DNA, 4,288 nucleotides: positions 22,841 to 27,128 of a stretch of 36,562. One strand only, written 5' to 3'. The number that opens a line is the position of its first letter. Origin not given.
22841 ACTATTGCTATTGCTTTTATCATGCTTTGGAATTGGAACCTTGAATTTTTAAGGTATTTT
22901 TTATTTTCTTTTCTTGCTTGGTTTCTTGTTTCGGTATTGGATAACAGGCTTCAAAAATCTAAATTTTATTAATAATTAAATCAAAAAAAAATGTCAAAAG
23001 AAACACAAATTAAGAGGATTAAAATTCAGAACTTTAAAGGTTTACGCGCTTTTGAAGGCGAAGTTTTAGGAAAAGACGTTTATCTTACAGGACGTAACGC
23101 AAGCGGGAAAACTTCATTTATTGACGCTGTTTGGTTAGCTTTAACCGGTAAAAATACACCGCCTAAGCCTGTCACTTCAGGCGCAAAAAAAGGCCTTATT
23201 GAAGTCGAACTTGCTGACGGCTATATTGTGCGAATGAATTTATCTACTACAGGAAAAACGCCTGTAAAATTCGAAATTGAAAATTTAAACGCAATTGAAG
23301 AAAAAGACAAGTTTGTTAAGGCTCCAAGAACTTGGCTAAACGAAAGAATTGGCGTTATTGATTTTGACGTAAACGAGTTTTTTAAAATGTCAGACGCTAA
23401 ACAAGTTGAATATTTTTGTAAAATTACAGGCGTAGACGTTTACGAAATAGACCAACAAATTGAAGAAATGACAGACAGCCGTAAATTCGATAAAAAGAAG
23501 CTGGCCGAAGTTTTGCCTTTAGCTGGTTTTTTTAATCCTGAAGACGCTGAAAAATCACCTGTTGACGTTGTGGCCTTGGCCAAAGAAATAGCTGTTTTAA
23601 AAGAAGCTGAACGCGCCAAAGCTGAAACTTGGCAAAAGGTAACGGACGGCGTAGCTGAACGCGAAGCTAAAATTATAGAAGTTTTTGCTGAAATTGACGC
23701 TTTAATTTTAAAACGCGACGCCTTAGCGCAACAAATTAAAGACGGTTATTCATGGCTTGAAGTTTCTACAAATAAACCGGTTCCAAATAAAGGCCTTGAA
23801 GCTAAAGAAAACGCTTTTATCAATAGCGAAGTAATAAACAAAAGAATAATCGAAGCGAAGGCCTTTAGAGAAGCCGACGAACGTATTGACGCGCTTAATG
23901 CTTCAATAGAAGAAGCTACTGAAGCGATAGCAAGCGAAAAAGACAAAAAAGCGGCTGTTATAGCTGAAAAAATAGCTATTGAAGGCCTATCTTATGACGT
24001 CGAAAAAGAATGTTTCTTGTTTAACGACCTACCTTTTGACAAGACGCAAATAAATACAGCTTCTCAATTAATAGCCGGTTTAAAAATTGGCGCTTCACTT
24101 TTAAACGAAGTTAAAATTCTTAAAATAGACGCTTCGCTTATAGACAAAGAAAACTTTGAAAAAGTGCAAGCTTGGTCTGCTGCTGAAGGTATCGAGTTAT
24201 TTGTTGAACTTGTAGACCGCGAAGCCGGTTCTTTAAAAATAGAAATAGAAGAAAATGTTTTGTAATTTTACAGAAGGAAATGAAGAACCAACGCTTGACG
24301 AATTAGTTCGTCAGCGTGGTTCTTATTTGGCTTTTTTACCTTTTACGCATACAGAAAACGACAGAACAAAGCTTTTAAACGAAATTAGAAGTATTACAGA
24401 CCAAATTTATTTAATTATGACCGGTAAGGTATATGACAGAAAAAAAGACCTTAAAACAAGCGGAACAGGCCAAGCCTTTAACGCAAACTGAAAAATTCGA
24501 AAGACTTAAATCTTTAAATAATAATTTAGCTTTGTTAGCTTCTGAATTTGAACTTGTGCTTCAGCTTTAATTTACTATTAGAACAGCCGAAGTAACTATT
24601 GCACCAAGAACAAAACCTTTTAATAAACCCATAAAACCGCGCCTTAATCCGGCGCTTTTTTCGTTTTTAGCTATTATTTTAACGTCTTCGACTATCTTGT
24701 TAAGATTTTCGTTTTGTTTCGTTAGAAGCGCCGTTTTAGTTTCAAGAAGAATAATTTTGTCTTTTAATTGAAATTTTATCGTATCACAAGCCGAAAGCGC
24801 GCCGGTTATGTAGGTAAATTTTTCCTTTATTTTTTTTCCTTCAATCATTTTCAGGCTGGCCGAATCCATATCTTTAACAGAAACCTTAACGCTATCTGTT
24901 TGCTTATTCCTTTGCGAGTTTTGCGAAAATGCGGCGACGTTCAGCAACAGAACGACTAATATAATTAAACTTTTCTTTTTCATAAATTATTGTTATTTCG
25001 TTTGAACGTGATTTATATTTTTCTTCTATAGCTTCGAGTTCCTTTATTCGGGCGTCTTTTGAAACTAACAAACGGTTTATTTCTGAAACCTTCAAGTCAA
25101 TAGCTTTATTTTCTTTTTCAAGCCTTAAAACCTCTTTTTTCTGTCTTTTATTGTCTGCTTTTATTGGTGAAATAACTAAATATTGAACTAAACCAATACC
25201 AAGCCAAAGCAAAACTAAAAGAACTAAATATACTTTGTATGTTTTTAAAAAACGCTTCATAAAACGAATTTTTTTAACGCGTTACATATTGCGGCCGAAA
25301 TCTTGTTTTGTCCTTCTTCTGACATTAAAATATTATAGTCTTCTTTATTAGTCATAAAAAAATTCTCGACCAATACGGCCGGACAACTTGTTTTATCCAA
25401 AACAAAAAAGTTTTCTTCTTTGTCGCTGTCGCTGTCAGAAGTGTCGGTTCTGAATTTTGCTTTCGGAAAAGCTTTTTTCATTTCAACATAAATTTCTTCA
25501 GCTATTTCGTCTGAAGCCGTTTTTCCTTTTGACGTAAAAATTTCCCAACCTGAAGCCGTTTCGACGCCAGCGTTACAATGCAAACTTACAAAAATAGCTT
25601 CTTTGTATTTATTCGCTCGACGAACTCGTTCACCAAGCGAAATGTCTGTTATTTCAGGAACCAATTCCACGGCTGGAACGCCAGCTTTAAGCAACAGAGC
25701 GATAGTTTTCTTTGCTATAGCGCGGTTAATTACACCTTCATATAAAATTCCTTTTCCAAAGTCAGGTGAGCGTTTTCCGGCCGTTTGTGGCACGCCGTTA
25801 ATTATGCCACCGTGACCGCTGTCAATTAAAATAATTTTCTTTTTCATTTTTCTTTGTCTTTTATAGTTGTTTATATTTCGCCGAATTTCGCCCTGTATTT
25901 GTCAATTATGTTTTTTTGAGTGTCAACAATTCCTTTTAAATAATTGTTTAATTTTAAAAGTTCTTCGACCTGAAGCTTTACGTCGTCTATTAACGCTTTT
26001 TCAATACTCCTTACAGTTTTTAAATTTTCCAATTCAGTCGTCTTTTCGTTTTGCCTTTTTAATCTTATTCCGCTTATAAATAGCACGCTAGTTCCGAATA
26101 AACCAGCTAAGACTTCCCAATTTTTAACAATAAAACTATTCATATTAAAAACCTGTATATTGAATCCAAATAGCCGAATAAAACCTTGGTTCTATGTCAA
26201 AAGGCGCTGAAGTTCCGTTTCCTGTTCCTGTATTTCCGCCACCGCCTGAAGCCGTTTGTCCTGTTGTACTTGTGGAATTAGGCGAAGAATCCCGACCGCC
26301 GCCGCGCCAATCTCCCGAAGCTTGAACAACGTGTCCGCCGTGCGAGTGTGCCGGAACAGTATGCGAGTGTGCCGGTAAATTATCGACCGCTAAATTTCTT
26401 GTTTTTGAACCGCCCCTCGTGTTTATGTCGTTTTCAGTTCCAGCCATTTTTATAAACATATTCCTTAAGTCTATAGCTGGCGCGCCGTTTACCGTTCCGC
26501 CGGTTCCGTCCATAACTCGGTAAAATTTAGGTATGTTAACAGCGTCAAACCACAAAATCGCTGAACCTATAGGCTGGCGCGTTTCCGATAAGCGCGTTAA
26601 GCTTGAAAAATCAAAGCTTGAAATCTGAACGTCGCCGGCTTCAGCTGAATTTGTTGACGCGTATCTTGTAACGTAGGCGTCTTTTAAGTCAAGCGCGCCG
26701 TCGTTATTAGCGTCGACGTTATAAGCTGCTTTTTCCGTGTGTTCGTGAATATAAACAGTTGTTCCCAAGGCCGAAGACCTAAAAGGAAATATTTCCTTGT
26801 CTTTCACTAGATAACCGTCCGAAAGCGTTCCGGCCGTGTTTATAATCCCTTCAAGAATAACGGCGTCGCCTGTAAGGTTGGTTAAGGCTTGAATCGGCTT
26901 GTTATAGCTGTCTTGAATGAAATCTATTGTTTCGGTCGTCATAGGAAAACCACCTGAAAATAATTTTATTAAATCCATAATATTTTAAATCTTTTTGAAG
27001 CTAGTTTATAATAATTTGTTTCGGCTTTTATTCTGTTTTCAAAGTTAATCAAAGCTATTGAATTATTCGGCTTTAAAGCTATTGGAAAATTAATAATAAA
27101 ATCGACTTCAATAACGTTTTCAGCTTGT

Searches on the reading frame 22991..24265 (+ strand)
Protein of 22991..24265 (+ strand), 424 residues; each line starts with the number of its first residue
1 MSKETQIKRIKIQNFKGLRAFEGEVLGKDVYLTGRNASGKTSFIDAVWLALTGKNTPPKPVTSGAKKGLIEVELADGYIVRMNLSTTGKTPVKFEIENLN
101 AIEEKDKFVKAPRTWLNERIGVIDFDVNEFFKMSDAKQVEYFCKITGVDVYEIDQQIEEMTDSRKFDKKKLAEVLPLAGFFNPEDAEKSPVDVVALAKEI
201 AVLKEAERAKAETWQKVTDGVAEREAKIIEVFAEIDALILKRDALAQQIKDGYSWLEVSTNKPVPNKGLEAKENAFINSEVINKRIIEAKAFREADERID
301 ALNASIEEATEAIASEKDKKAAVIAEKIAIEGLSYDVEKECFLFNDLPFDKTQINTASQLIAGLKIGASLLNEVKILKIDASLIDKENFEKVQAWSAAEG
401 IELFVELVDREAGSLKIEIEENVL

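Call 21: search_protein_families(library=pfam, proteins=[window:22991-24265:+], max_evalue=0.01)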
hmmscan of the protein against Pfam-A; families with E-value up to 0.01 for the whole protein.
window:22991-24265:+ (424 aa): 5 families
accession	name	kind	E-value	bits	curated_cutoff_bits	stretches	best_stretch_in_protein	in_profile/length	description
PF13476.12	AAA_23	-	1.3e-10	42.7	27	1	9-312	1-199/201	AAA domain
PF13175.12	AAA_15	-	6.6e-07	29.7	32.1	1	7-343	3-290/374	AAA ATPase domain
PF02463.25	SMC_N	-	2.5e-05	24.3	40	1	7-51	2-48/220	RecF/RecN/SMC N terminal domain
PF13555.12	AAA_29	-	5.6e-05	23.2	27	1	12-55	6-50/61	P-loop containing region of AAA domain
PF13304.12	AAA_21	-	0.00091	19.8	27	1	32-51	4-23/304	AAA domain, putative AbiEii toxin, Type IV TA system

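Call 62: search_protein_families(library=phrogs, proteins=[window:22991-24265:+], max_evalue=0.001)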
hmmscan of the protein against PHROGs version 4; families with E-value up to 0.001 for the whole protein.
window:22991-24265:+ (424 aa): 5 families
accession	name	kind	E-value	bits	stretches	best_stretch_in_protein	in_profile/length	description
phrog_1499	-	unknown function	1.9e-46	160.2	1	6-421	4-420/427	-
phrog_25363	-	unknown function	5.2e-09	37.2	1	1-49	1-50/77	-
phrog_4747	-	unknown function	2.8e-07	31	1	6-57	2-52/610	-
phrog_77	-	DNA, RNA and nucleotide metabolism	4.7e-06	26.4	1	2-339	293-628/967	SbcC-like subunit of palindrome specific endonuclease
phrog_8323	-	unknown function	4.3e-05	23.2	1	2-68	46-112/623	-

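Call 63: search_protein_families(library=padloc, proteins=[window:22991-24265:+], max_evalue=0.01)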
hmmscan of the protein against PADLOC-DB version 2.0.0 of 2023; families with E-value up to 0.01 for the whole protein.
window:22991-24265:+ (424 aa): 47 families (the best 25 are shown)
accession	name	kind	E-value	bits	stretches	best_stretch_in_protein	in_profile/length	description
PDLC03859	LmuB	-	1.1e-10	39.4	1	5-385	3-373/611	-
PDLC02336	AbiLi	-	8.5e-09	33.4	1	7-203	2-186/340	AbiLi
PDLC02979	AriA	-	1.5e-08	32.9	1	7-335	3-281/373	-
PDLC00067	GajA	-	7.4e-08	29.3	1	5-53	3-50/604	AAA ATPase domain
PDLC04135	mad3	-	1.1e-07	29.8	1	7-239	2-215/374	mads_3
PDLC04178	HEC-01A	-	1.6e-06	25.5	1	2-49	2-50/399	-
PDLC00062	GajA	-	2.6e-06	24.1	1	6-54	2-49/639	AAA ATPase domain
PDLC04609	PDC-M38A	-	2.8e-06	24.8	1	7-58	2-53/371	-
PDLC00102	GajA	-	3.7e-06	23.7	1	6-91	2-86/532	AAA ATPase domain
PDLC04611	PDC-M38A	-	8.2e-06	23.6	1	8-53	3-48/383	-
PDLC04608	PDC-M38A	-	1.3e-05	23.1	1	5-48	3-46/367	-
PDLC00267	PtuA1|PtuA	-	1.5e-05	22.3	1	6-51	2-47/438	AAA ATPase domain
PDLC00269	PtuA1|PtuA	-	1.6e-05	22.4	1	7-73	3-85/446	AAA ATPase domain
PDLC04168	GajA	-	1.8e-05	21.6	1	6-54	3-51/570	-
PDLC00271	PtuA1|PtuA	-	5.3e-05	20.9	1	6-52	2-48/421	AAA ATPase domain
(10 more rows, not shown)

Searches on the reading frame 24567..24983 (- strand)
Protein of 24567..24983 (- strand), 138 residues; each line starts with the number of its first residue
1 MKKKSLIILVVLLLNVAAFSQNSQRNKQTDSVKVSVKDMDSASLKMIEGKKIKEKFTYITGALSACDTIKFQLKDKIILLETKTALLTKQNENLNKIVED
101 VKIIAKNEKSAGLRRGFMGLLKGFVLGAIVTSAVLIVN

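Call 21: search_protein_families(library=pfam, proteins=[window:24567-24983:-], max_evalue=0.01)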
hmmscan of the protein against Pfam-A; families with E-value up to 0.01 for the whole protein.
window:24567-24983:- (138 aa): 0 families

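Call 62: search_protein_families(library=phrogs, proteins=[window:24567-24983:-], max_evalue=0.001)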
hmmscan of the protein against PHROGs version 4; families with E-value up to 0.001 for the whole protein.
window:24567-24983:- (138 aa): 1 family
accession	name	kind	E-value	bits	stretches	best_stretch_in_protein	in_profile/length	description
phrog_2316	-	unknown function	0.00038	21.3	1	1-111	1-116/191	-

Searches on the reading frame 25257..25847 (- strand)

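Call 62: search_protein_families(library=phrogs, proteins=[window:25257-25847:-], max_evalue=0.001)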
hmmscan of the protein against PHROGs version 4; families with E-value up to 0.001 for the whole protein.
window:25257-25847:- (196 aa): 3 families
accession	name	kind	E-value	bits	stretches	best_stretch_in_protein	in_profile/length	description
phrog_435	-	lysis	7e-40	138.5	1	1-193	110-283/556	endolysin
phrog_2742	-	lysis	5.3e-19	69.8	1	4-194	2-180/318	endolysin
phrog_489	-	lysis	2.8e-05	24.1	1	79-191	244-348/459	endolysin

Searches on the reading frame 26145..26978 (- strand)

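Call 62: search_protein_families(library=phrogs, proteins=[window:26145-26978:-], max_evalue=0.001)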
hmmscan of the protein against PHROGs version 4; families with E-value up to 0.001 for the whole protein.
window:26145-26978:- (277 aa): 3 families
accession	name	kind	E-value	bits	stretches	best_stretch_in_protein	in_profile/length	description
phrog_5795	-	tail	6e-12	45.6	1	13-276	277-543/968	tail protein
phrog_2097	-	tail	1.6e-09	38.1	1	80-255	334-505/644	tail fiber protein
phrog_8469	-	tail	1.3e-05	25.7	1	122-247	112-236/303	tail fiber protein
